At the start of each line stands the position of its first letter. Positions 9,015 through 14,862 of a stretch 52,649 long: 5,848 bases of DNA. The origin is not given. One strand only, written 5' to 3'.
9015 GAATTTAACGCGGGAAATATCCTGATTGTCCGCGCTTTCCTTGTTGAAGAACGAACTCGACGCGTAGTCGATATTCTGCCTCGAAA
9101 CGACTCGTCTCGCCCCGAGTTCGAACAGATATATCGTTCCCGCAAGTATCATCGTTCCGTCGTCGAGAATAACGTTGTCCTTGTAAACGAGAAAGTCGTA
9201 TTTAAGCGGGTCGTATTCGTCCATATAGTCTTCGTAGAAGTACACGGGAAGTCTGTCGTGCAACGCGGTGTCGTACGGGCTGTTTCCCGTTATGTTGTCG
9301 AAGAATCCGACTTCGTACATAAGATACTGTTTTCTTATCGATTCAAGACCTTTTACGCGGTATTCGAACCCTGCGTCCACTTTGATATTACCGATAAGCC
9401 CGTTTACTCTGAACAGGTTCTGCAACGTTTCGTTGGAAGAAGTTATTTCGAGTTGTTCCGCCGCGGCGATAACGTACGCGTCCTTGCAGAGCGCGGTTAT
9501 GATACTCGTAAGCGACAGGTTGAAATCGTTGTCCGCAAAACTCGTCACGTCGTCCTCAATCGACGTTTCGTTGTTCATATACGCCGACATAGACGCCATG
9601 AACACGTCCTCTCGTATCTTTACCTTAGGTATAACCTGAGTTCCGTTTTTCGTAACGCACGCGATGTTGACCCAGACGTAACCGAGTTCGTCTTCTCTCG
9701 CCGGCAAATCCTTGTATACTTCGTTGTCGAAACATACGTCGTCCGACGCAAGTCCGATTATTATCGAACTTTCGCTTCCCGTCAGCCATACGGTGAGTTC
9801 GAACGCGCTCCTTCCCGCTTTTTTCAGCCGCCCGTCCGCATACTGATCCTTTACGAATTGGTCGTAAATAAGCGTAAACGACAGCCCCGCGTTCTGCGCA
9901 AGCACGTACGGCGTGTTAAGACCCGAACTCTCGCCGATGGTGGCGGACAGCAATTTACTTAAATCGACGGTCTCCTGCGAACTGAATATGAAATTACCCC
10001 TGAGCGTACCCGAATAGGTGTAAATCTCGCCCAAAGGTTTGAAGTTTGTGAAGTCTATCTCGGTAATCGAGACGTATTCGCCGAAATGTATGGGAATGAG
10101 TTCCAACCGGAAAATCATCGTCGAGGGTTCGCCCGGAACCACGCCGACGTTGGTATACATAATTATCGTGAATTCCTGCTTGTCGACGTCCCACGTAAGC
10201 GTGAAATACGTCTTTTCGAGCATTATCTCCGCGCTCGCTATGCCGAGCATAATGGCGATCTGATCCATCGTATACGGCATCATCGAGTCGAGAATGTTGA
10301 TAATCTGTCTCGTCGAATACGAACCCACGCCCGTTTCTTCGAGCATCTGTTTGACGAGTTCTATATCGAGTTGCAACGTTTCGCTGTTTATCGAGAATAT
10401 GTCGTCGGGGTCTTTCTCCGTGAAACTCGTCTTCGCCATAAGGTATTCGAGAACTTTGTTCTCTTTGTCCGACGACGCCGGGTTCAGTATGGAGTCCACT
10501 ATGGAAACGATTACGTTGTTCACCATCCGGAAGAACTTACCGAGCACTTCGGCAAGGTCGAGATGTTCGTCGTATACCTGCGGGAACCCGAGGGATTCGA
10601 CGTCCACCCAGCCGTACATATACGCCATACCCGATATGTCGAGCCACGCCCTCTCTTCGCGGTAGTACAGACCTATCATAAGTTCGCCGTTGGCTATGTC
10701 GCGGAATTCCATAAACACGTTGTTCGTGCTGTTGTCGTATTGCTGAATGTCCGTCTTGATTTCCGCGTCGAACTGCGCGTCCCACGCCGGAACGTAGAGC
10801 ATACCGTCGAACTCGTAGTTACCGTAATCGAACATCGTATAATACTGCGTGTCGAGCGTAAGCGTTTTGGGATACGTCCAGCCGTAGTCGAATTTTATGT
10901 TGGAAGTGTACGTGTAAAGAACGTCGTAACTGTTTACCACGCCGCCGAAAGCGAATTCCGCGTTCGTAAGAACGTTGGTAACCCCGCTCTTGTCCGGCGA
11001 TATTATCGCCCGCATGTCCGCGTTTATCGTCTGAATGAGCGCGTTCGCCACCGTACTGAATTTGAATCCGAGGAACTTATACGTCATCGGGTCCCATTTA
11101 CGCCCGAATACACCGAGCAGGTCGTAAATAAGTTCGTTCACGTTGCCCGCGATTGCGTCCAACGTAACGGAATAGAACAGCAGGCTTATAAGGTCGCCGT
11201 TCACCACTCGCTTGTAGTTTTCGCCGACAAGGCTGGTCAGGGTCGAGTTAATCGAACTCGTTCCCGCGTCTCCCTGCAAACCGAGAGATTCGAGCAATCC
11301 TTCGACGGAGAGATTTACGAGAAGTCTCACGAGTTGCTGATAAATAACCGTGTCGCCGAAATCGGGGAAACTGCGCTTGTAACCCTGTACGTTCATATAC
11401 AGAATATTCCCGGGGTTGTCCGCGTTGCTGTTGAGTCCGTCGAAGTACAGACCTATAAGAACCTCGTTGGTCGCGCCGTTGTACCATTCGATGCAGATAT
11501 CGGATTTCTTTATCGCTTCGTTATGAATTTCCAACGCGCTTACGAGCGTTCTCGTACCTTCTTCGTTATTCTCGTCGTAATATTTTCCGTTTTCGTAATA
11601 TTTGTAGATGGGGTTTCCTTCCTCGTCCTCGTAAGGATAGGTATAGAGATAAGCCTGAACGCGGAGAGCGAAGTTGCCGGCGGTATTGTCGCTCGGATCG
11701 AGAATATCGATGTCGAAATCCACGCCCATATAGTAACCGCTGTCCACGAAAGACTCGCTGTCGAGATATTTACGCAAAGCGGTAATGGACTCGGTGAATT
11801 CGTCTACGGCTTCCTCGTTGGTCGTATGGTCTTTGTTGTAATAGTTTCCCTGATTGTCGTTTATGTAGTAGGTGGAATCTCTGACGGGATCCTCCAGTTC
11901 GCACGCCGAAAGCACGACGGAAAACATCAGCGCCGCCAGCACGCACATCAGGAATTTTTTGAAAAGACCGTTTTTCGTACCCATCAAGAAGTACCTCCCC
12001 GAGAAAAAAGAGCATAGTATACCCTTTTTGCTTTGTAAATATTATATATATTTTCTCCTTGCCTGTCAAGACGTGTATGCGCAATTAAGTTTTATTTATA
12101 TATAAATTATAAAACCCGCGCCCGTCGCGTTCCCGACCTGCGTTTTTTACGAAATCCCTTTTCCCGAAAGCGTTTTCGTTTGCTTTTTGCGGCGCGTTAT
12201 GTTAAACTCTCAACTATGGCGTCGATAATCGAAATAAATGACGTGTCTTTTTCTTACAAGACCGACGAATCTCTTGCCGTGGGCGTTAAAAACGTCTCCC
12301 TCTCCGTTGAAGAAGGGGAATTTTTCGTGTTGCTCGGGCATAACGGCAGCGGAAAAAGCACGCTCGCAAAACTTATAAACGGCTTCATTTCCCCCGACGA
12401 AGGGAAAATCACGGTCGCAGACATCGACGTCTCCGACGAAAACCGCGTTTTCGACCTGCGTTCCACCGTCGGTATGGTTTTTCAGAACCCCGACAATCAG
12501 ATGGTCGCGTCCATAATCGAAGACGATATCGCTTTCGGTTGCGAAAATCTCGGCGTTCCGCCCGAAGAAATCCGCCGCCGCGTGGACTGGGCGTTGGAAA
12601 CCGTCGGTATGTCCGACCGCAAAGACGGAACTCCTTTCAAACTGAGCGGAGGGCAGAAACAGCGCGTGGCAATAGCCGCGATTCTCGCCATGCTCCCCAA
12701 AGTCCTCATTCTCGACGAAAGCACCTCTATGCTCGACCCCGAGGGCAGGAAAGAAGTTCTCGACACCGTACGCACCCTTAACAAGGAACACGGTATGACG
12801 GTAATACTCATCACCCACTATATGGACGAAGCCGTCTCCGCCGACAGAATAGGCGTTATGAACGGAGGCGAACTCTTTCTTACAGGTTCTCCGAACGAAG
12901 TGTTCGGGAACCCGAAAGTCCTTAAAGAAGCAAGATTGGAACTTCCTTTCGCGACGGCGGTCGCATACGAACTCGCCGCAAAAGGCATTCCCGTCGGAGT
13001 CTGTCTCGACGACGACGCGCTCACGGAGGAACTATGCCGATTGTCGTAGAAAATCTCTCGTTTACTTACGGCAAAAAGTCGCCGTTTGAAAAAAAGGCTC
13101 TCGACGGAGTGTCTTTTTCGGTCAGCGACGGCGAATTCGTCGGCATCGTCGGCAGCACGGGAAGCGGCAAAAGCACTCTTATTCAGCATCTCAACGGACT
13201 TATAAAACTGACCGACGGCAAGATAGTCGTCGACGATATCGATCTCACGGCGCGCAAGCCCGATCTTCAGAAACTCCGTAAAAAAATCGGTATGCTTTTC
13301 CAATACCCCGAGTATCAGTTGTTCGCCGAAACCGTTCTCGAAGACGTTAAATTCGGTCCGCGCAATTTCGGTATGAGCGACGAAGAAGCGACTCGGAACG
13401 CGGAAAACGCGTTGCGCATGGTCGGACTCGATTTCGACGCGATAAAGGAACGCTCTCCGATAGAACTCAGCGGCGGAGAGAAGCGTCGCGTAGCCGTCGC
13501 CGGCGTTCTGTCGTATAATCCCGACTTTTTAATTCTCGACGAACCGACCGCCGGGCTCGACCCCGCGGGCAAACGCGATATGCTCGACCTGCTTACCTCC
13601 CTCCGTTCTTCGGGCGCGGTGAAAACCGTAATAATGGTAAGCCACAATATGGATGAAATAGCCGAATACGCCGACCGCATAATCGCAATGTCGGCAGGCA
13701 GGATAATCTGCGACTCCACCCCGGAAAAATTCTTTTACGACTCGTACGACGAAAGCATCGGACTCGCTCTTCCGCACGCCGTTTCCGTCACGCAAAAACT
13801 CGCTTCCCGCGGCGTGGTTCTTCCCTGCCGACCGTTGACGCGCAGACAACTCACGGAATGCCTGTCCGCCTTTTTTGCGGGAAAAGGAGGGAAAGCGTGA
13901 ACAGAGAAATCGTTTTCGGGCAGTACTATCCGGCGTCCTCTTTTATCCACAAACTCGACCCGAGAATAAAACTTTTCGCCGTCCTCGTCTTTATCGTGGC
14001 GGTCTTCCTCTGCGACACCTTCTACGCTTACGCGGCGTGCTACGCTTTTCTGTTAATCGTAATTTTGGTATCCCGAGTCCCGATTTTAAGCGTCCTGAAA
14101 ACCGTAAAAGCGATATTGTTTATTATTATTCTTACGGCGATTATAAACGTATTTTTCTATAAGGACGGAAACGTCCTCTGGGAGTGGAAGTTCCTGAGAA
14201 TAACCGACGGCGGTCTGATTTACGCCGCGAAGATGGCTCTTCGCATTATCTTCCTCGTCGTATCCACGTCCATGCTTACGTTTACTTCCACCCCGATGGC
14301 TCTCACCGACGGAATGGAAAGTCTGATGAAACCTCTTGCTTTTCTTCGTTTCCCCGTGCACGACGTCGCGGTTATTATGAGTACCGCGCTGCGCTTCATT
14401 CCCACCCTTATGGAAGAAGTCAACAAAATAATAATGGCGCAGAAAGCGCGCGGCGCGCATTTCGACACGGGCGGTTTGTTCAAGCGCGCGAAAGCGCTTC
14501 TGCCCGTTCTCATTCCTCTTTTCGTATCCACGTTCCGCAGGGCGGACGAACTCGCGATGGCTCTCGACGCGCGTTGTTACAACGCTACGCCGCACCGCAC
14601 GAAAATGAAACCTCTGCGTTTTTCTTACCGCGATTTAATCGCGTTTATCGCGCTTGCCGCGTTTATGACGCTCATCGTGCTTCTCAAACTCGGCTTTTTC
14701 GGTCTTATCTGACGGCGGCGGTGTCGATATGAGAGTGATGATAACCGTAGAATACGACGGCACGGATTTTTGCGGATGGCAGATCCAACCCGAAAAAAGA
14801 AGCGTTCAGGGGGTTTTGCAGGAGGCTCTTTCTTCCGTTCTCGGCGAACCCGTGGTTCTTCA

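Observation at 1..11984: Unlisted lipoprotein gene of at least 3994 codons fills the left 12 kb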

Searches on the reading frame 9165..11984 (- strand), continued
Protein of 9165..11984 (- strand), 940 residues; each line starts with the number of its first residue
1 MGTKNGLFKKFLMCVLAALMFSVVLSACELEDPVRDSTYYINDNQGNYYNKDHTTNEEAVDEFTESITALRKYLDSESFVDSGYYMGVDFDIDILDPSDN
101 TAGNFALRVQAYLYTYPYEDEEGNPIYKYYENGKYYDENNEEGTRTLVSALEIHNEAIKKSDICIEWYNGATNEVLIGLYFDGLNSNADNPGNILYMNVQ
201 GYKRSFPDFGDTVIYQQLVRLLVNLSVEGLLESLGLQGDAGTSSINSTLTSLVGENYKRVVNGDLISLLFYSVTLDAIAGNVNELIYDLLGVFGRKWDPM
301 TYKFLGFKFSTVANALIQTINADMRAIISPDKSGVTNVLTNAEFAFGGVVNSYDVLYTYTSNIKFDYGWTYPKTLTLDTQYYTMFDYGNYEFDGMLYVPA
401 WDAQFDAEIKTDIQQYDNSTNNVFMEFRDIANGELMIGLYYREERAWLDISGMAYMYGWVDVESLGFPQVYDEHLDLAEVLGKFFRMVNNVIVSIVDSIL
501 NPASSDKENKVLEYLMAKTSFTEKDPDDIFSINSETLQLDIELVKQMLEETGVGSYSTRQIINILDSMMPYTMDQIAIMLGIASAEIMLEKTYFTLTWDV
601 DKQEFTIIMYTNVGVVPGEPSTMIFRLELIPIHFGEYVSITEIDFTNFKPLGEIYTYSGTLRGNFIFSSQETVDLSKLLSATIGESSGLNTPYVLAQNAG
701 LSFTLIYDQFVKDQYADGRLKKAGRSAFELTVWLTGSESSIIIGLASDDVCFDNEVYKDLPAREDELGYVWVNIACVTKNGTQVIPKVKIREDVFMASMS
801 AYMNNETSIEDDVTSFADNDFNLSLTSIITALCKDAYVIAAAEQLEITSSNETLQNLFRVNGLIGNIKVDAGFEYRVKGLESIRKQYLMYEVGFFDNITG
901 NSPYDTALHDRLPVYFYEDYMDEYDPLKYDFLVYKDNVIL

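Call 81: search_solved_structures(query=A1, max_evalue=10)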
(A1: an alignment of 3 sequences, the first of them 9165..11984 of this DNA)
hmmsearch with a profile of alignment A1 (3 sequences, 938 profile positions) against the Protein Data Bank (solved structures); distinct sequences matched with E-value up to 10: 0.

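Call 83: search_protein_families(library=pfam, proteins=[L005:11274-21194:+, L007:20909-30880:+], max_evalue=0.01)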
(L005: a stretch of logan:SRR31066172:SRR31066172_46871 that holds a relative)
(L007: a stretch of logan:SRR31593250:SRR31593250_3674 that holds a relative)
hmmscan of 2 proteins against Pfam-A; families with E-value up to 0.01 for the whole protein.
L005:11274-21194:+ (3307 aa): 0 families

L007:20909-30880:+ (3324 aa): 0 families

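Call 86: list_cluster_members(proteins=[P0006, P0008, P0011, P0014, P0017, P0020, P0022, P0027, P0031, P0039])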
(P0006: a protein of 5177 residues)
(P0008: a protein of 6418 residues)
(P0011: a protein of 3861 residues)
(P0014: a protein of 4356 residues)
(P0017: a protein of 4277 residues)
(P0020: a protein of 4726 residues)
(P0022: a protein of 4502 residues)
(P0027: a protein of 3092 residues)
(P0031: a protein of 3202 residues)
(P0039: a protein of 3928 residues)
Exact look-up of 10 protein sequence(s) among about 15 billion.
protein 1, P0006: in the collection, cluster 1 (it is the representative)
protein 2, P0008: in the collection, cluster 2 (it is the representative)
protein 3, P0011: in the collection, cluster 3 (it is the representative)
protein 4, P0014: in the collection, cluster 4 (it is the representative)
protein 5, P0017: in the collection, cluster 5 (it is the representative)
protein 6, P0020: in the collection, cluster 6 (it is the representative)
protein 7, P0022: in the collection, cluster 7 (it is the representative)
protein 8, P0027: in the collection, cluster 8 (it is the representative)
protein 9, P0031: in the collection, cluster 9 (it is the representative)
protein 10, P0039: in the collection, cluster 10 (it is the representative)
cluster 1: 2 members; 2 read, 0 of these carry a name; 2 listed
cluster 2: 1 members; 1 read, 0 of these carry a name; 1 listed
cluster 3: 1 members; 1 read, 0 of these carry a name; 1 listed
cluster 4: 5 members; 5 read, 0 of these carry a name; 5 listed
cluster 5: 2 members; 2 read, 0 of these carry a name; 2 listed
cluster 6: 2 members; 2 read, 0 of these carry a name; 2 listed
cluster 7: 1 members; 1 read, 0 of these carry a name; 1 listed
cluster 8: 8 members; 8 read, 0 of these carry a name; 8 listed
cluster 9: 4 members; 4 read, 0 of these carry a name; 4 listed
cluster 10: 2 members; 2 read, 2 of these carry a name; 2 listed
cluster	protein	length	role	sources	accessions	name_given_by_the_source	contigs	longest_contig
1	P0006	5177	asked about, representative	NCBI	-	-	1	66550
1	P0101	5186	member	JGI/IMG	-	-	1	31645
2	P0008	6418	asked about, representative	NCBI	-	-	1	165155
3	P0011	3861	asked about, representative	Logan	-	-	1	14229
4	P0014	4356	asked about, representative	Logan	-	-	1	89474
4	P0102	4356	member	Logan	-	-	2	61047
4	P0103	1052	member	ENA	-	-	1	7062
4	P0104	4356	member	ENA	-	-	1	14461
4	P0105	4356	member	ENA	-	-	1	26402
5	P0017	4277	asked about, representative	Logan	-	-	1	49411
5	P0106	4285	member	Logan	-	-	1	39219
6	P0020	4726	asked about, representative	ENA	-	-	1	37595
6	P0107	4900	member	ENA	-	-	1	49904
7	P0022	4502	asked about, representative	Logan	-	-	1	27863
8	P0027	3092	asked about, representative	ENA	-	-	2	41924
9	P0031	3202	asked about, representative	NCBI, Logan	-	-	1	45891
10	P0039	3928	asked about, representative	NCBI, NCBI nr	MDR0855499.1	MAG: hypothetical protein LBN25_03930 [Christensenellaceae bacterium] | hypothetical protein [Christensenellaceae bacterium]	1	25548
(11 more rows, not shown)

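Call 87: find_encoding_contigs(protein=P0039, flank=10000, max_places=1)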
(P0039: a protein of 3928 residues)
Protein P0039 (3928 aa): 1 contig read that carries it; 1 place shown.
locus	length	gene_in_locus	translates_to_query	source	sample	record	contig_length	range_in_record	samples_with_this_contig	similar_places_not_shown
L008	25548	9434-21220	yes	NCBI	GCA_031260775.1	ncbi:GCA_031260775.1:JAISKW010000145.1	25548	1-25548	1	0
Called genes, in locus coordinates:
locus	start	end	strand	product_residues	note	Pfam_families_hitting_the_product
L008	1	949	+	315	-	PF00821:PEPCK_GTP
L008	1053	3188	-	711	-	PF23780:S-AdoMet_lyase (weak)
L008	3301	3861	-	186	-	PF14317:YcxB (weak)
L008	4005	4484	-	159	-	PF02075:RuvC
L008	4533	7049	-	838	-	-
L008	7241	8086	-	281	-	PF00303:Thymidylat_synt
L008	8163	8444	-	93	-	PF02699:YajC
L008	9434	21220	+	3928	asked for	-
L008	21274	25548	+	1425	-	?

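Call 88: find_encoding_contigs(protein=P0014, flank=10000, max_places=1)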
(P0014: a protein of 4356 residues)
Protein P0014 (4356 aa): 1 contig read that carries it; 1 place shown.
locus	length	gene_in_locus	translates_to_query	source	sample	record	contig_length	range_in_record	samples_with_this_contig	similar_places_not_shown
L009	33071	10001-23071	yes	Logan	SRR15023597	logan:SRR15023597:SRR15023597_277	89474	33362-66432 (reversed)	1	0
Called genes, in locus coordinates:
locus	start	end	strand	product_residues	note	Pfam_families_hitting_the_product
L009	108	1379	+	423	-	PF02646:RmuC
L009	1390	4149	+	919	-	PF09479:Flg_new, PF01841:Transglut_core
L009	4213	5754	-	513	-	PF00474:SSF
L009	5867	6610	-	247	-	PF01416:PseudoU_synth_1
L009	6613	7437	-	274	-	PF02361:CbiQ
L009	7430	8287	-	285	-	PF00005:ABC_tran, PF02463:SMC_N (faint), PF13304:AAA_21 (weak)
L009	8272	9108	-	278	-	PF00005:ABC_tran, PF02463:SMC_N, PF13304:AAA_21 (weak)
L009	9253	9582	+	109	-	-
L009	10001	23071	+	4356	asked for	-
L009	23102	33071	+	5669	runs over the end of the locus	-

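Call 89: find_encoding_contigs(protein=P0046, flank=10000, max_places=1)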
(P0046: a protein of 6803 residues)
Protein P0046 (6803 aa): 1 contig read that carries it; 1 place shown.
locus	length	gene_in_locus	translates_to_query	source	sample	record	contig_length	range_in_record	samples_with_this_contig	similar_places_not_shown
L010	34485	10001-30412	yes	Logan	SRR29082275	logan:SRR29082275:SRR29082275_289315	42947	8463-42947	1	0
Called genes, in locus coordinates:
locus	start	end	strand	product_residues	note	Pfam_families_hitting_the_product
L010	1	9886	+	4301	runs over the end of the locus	-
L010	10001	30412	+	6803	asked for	-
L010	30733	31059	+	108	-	PF00825:Ribonuclease_P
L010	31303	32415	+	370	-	PF02096:60KD_IMP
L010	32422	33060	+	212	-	PF13083:KH_KhpA-B (weak), PF01424:R3H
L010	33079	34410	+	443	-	PF10396:TrmE_N, PF12631:MnmE_helical, PF01926:MMR_HSR1, PF02421:FeoB_N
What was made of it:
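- The pair lies next to rnpA-yidC-jag-mnmE in L010 (call 89).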

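Call 93: search_protein_families(library=pfam, alignment_id=A1, max_evalue=10)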
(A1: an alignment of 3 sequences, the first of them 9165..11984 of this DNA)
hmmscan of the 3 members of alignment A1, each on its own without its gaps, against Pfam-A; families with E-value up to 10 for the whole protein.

A. member 1, window:9165-11984:- (940 aa): 0 families

B. families by the number of members that match (of 3 scanned): 0 families
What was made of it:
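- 9195..11900 (-): Conserved N-terminal module (aa 29 to ~930), the family-defining region, next to the membrane anchor. No Pfam hit even at E<=10 (call 93).
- On LolA-like or AsmA/TamB-like lipid-handling proteins: No Pfam match even at E<=10 (call 93).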

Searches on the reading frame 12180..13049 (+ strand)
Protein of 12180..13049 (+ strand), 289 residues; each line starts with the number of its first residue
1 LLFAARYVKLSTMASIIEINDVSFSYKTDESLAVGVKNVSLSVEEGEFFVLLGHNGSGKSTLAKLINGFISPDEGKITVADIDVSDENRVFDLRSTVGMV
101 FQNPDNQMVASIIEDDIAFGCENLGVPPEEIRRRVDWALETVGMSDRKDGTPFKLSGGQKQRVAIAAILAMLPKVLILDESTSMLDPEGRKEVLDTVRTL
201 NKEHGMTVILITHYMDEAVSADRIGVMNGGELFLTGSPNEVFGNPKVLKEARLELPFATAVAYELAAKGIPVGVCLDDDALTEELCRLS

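Call 8: search_protein_families(library=pfam, proteins=[window:12180-13049:+])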
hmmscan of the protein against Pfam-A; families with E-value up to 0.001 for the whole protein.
window:12180-13049:+ (289 aa): 6 families
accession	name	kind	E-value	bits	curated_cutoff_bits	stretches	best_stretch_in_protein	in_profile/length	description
PF00005.33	ABC_tran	-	2.2e-34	119.4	25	1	36-183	1-137/137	ABC transporter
PF02463.25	SMC_N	-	1.7e-09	37.9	40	1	47-219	25-205/220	RecF/RecN/SMC N terminal domain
PF13304.12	AAA_21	-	1.6e-07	32.1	27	0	119-213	220-298/304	AAA domain, putative AbiEii toxin, Type IV TA system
PF13401.12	AAA_22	-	3.1e-05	24.7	27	1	47-212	6-122/130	AAA domain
PF13175.12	AAA_15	-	3.8e-05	23.9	32.1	1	37-118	15-92/374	AAA ATPase domain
PF13481.12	AAA_25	-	0.00014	21.9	27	0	128-213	84-189/195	AAA domain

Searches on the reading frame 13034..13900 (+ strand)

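Call 8: search_protein_families(library=pfam, proteins=[window:13034-13900:+])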
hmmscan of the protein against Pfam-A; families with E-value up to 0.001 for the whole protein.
window:13034-13900:+ (288 aa): 3 families
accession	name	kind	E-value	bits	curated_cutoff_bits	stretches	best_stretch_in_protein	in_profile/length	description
PF00005.33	ABC_tran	-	9e-32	111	25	1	23-173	1-137/137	ABC transporter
PF13304.12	AAA_21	-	6.8e-08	33.4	27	1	118-206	220-300/304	AAA domain, putative AbiEii toxin, Type IV TA system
PF02463.25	SMC_N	-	7.4e-06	26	40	1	33-220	24-212/220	RecF/RecN/SMC N terminal domain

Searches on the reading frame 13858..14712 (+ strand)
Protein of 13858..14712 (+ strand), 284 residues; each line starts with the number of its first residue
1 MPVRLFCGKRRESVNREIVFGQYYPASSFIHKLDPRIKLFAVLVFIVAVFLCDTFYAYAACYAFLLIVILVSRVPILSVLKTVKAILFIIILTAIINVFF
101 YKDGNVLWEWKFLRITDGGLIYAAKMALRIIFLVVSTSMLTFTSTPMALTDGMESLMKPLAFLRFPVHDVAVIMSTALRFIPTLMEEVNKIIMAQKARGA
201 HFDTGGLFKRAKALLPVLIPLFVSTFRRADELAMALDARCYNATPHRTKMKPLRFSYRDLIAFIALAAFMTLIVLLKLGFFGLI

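Call 8: search_protein_families(library=pfam, proteins=[window:13858-14712:+])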
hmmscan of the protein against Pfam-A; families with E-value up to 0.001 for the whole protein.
window:13858-14712:+ (284 aa): 1 family
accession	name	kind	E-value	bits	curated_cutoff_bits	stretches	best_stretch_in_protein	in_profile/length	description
PF02361.21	CbiQ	-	1.7e-44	152.5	25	1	27-249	2-215/216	Cobalt transport protein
